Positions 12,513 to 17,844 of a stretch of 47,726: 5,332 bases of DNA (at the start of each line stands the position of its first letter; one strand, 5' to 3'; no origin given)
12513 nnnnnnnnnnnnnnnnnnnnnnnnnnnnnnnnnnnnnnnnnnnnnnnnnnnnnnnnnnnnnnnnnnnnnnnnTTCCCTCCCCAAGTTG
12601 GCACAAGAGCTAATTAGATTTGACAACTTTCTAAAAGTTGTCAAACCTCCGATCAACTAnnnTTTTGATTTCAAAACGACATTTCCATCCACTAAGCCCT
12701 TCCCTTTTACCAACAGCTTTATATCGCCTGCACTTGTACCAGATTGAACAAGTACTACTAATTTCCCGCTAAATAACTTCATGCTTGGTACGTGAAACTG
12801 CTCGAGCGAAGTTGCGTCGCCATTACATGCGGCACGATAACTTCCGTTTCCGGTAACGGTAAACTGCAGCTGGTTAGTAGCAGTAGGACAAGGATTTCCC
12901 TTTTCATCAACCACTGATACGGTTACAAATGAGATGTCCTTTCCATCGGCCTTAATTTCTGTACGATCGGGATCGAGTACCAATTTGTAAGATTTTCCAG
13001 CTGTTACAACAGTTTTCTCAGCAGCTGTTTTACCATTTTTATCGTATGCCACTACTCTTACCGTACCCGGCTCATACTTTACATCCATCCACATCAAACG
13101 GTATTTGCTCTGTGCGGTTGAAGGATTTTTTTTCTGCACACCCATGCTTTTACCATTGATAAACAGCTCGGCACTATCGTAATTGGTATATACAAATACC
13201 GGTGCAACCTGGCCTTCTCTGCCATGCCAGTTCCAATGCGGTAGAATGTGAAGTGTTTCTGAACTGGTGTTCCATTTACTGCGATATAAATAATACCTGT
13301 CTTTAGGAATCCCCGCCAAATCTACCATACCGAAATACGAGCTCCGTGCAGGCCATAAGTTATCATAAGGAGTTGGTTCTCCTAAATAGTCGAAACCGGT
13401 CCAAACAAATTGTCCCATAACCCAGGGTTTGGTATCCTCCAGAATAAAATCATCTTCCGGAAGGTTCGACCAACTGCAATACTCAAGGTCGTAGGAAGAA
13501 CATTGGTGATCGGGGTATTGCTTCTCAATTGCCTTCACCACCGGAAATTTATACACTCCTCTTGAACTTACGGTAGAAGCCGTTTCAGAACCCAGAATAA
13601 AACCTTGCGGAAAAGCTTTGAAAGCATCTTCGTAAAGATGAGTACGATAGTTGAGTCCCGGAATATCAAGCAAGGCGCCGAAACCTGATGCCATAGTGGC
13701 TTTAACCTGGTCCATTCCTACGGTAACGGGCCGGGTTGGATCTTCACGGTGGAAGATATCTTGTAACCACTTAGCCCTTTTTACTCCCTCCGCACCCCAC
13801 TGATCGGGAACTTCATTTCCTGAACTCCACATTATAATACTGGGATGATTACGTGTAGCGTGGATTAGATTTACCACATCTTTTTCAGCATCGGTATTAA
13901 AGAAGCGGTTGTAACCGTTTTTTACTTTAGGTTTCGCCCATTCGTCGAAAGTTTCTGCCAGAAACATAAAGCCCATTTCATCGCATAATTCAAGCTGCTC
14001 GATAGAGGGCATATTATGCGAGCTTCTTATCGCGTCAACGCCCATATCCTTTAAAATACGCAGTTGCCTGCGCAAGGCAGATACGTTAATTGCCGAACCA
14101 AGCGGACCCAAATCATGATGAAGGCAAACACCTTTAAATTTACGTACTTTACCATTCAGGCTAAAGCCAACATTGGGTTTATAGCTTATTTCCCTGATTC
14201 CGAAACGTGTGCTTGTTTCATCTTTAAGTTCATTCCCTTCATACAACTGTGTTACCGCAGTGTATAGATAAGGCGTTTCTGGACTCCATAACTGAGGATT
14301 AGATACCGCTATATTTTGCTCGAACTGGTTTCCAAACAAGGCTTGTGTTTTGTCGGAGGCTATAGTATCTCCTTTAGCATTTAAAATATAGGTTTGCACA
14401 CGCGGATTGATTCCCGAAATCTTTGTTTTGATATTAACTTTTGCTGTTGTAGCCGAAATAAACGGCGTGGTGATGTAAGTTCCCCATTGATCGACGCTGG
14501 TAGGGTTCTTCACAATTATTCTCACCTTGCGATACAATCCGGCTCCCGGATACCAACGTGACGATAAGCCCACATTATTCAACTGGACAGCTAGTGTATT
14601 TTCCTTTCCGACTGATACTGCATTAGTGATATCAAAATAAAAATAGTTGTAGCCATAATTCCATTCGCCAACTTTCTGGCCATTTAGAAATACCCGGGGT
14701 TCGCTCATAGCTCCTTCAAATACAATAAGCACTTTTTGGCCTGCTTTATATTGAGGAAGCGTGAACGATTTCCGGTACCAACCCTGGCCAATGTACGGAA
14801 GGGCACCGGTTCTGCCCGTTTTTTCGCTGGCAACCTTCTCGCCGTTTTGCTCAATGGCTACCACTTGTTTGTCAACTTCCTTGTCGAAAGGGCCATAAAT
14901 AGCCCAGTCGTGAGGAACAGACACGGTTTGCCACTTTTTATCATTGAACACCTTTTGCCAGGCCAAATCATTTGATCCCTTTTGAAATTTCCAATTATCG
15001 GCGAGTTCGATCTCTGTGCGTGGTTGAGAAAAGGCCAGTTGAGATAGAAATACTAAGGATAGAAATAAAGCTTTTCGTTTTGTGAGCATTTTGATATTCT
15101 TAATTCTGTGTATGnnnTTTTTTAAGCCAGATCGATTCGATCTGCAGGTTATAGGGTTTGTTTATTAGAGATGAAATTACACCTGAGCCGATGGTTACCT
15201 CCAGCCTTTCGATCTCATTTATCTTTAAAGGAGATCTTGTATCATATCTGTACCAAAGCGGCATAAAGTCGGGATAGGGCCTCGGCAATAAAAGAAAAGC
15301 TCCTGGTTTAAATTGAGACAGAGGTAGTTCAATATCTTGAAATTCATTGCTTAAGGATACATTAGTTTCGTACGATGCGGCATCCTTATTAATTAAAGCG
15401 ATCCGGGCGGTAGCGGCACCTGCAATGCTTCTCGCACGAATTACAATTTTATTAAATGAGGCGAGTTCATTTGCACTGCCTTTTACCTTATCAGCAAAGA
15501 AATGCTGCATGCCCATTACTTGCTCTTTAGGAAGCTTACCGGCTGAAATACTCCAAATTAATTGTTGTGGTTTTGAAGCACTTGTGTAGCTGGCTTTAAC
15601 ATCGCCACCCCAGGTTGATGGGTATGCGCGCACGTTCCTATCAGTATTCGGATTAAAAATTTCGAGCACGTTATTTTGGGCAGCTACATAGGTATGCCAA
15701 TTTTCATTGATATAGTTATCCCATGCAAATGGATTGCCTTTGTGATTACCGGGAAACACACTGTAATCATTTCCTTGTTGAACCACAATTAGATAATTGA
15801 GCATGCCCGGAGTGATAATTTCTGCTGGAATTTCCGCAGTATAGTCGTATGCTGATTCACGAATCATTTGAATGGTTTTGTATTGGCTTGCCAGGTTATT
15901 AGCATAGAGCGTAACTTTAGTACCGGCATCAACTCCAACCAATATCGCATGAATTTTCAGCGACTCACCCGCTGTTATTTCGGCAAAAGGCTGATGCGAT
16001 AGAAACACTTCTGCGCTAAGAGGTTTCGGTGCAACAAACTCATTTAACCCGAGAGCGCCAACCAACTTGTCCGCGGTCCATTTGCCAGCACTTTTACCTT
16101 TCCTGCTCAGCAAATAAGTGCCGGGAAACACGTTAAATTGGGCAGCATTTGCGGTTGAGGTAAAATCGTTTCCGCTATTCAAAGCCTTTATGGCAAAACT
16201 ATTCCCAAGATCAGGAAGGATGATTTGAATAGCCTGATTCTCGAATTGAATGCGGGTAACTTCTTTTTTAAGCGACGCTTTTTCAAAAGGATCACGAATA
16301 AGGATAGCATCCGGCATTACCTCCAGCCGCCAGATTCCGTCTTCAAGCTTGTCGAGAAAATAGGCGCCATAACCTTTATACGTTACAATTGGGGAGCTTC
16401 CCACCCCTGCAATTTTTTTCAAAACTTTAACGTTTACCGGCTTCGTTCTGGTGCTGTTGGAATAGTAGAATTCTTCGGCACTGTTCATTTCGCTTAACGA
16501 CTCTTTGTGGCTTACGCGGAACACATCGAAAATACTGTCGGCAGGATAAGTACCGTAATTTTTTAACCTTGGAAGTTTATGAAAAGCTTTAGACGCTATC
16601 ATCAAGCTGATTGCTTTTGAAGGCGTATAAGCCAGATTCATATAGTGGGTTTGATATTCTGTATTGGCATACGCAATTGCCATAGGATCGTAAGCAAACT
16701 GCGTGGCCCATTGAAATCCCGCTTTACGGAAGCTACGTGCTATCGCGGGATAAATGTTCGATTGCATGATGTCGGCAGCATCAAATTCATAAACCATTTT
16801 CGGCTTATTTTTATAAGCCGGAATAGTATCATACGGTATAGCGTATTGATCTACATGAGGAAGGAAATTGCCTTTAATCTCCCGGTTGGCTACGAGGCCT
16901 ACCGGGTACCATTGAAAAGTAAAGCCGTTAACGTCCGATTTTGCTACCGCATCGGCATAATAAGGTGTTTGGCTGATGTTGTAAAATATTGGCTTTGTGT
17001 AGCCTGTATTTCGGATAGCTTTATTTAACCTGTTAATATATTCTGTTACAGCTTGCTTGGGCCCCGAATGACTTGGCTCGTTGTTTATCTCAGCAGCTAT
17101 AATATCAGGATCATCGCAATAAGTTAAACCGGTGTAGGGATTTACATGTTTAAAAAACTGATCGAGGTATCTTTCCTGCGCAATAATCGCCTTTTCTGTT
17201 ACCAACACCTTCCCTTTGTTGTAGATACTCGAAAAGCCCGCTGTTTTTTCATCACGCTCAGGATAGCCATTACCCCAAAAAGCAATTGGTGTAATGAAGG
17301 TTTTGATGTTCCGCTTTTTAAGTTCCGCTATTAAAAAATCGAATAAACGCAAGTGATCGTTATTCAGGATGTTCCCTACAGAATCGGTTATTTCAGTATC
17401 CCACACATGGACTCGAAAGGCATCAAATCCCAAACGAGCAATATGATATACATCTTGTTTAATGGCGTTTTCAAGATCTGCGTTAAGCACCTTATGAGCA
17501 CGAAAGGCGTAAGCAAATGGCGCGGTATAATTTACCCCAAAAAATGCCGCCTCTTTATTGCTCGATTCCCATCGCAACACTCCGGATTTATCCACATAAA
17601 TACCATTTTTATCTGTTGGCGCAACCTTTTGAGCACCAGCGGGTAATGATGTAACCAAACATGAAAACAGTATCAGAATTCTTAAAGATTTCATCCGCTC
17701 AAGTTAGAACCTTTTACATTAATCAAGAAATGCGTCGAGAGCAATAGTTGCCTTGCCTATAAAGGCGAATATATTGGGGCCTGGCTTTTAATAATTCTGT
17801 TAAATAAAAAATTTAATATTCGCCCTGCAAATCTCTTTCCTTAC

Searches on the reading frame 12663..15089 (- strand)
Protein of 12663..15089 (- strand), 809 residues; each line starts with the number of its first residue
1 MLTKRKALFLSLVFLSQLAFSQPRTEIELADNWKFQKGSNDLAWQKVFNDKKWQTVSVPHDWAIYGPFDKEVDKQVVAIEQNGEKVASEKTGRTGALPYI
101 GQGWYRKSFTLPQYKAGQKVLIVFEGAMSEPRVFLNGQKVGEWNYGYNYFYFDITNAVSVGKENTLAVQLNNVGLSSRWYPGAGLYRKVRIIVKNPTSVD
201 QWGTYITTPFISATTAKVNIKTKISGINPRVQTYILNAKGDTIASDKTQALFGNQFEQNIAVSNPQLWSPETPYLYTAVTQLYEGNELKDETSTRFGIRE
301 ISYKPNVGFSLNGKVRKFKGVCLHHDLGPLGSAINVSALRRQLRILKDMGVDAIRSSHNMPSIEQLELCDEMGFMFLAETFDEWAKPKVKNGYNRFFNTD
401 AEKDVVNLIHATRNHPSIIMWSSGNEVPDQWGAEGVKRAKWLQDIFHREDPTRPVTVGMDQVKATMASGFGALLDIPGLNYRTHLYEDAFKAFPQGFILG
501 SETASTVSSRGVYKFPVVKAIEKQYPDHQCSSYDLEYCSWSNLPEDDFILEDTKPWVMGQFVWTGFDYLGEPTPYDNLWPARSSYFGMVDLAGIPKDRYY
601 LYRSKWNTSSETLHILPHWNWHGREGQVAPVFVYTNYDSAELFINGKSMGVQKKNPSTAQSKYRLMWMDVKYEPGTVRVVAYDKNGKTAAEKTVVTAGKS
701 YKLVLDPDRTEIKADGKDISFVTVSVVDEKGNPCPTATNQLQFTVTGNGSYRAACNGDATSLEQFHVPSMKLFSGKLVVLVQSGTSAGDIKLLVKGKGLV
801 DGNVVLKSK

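Call 8: search_protein_families(library=pfam, proteins=[window:12663-15089:-], max_evalue=0.001)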
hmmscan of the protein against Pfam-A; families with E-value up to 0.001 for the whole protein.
window:12663-15089:- (809 aa): 10 families
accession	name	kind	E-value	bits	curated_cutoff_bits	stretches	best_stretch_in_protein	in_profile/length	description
PF18565.7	Glyco_hydro2_C5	-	3.5e-33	114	32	1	703-803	1-101/103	Glycoside hydrolase family 2 C-terminal domain 5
PF16355.11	DUF4982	-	2e-25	89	23.9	1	626-689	1-60/61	Domain of unknown function (DUF4982)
PF02836.23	Glyco_hydro_2_C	-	5.3e-22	78.8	21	1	309-532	8-238/302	Glycosyl hydrolases family 2, TIM barrel domain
PF00703.27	Glyco_hydro_2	-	1.2e-17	65.1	23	1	204-299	6-109/109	Glycosyl hydrolases family 2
PF02837.24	Glyco_hydro_2_N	-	1.6e-16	61.1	28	1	29-196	4-169/169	Glycosyl hydrolases family 2, sugar binding domain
PF22666.2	Glyco_hydro_2_N2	-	1.8e-07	31.8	27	1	104-172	51-119/167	Glycosyl hydrolase 2 galactose-binding domain-like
PF09134.16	Invasin_D3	-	4.5e-05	24.3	33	1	708-756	10-58/98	Invasin, domain 3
PF22820.2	TcaA_3rd_4th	-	7.1e-05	23.1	27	0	631-654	5-28/73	TcaA protein 3rd/4th domain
PF13364.12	BetaGal_ABD2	-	0.00049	21.3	23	0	94-174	30-110/112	Beta-galactosidase second all-beta domain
PF02369.22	Big_1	-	0.00068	20.1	34.9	0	704-748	3-45/93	Bacterial Ig-like domain (group 1)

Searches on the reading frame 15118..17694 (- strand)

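Call 8: search_protein_families(library=pfam, proteins=[window:15118-17694:-], max_evalue=0.001)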
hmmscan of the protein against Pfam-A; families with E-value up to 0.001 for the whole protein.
window:15118-17694:- (859 aa): 1 family
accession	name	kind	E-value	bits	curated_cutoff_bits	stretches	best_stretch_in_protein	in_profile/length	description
PF00150.24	Cellulase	-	2.7e-05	24.2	23.5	1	78-238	23-165/272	Cellulase (glycosyl hydrolase family 5)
